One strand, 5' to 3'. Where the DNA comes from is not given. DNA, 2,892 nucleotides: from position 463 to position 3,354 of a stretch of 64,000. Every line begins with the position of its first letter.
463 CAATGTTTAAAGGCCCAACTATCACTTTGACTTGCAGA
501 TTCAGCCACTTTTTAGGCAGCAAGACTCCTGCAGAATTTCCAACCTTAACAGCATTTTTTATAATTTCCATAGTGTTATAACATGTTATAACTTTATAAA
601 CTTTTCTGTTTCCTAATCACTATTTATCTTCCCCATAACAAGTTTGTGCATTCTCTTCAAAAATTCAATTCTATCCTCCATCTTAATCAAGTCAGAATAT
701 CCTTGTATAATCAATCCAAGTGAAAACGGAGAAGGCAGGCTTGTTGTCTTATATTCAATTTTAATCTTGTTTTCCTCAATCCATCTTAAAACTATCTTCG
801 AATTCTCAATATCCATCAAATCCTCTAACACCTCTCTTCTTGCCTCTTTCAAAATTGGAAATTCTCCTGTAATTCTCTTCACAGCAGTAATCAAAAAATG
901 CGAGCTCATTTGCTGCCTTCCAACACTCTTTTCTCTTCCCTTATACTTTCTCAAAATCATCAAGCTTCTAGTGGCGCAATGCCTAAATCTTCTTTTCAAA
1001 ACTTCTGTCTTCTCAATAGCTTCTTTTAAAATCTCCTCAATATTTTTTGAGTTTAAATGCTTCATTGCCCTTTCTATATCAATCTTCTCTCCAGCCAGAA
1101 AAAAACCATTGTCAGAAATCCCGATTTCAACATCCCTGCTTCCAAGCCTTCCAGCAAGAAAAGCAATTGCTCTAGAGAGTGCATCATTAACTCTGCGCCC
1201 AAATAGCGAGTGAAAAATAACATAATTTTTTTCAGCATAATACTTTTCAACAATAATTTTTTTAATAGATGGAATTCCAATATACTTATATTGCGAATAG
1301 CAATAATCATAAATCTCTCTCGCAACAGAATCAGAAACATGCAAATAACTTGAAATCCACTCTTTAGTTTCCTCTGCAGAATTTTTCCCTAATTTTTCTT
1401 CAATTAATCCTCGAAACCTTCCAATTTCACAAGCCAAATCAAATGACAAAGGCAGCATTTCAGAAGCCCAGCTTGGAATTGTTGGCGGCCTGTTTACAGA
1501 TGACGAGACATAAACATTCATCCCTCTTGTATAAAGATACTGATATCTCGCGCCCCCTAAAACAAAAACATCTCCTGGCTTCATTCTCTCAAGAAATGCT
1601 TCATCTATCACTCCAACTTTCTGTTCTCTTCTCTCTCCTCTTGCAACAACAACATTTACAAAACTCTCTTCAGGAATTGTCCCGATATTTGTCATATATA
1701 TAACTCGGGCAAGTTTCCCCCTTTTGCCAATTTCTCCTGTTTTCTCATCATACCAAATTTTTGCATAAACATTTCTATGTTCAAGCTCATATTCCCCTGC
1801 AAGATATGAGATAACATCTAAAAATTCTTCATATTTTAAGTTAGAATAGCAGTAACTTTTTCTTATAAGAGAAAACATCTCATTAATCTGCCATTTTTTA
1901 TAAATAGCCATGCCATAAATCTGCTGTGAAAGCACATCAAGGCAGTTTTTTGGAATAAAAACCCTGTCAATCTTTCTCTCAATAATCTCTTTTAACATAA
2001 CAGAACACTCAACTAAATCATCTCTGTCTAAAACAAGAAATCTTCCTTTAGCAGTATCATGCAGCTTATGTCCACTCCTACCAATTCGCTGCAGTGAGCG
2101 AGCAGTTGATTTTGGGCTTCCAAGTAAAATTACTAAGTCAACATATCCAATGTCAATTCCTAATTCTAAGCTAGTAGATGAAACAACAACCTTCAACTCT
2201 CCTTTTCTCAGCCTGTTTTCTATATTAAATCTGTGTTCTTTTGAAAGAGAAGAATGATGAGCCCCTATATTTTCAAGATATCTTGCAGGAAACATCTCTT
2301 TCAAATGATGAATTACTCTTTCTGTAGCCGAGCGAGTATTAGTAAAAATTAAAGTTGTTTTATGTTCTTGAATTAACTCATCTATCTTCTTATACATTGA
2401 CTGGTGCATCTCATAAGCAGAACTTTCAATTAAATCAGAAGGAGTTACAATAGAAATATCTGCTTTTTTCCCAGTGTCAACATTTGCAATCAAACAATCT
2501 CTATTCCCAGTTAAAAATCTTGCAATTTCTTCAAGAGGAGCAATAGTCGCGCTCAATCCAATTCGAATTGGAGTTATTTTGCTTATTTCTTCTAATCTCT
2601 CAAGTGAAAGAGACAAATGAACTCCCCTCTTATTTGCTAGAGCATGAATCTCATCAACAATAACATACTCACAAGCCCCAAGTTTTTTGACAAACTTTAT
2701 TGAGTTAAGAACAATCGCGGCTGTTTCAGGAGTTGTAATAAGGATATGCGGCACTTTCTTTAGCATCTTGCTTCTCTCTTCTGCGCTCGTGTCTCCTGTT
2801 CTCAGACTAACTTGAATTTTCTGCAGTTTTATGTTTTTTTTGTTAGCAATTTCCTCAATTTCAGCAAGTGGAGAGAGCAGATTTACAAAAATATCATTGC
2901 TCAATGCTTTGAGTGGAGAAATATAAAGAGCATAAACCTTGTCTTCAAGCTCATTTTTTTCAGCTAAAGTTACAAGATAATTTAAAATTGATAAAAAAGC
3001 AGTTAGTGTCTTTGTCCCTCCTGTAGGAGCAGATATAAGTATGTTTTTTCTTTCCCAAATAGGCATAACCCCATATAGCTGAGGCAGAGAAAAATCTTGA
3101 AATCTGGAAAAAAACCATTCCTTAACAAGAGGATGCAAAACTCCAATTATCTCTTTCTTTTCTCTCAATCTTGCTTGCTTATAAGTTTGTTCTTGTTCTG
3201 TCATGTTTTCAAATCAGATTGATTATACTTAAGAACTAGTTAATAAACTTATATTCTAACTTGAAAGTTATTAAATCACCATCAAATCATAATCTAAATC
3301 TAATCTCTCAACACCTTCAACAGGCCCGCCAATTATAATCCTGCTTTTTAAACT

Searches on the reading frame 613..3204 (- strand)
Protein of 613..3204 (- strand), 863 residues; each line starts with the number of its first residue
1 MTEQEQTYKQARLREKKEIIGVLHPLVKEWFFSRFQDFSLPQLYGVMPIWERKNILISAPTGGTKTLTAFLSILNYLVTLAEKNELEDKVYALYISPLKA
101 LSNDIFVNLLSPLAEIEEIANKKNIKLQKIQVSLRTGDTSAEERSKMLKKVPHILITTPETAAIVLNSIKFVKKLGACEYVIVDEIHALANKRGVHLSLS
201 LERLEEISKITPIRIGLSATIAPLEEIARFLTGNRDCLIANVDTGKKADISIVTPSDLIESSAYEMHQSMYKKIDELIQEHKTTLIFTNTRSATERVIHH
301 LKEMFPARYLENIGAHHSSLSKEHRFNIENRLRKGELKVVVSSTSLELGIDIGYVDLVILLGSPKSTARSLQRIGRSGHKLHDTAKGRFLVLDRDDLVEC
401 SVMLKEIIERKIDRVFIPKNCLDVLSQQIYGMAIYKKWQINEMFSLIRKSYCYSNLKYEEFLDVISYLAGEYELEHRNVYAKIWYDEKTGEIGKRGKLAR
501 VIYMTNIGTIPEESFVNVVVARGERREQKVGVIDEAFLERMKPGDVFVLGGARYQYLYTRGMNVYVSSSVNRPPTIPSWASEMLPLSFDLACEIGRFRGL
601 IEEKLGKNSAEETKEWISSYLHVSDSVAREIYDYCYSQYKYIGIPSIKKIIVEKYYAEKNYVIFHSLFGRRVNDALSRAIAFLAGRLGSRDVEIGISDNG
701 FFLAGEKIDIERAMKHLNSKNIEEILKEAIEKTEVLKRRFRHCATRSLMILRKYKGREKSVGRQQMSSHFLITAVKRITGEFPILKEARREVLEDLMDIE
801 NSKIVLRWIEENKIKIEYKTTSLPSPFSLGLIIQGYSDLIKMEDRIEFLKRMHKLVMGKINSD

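Call 63: list_cluster_members(proteins=[window:613-3204:-, window:35343-37055:+, window:55746-57500:+, window:51635-52312:-, window:53816-54328:+])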
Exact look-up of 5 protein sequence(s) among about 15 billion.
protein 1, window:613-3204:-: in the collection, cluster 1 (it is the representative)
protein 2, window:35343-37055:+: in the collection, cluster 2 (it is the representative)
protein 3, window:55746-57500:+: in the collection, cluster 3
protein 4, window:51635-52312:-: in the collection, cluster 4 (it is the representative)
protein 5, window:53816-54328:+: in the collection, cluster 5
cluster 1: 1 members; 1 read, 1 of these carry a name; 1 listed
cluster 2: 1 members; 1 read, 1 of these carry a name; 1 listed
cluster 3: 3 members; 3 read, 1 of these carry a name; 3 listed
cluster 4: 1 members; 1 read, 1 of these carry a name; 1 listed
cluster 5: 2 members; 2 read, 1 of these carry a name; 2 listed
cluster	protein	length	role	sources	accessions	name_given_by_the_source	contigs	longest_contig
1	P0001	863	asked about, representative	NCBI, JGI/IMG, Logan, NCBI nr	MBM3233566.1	ATP-dependent helicase [Candidatus Pacearchaeota archaeon]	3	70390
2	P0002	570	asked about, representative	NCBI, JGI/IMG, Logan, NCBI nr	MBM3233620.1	hypothetical protein FJZ19_00830 [Candidatus Pacearchaeota archaeon] | hypothetical protein [Candidatus Pacearchaeota archaeon]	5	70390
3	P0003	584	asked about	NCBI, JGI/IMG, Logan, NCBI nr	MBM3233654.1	hypothetical protein FJZ19_01015 [Candidatus Pacearchaeota archaeon] | hypothetical protein [Candidatus Pacearchaeota archaeon]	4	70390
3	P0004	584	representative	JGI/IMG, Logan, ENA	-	-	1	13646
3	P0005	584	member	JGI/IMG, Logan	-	-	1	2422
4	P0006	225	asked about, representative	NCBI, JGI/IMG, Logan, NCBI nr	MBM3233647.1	ABC transporter ATP-binding protein [Candidatus Pacearchaeota archaeon]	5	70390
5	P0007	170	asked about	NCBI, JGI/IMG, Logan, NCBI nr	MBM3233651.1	PIN domain-containing protein [Candidatus Pacearchaeota archaeon]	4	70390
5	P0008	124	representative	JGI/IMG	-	-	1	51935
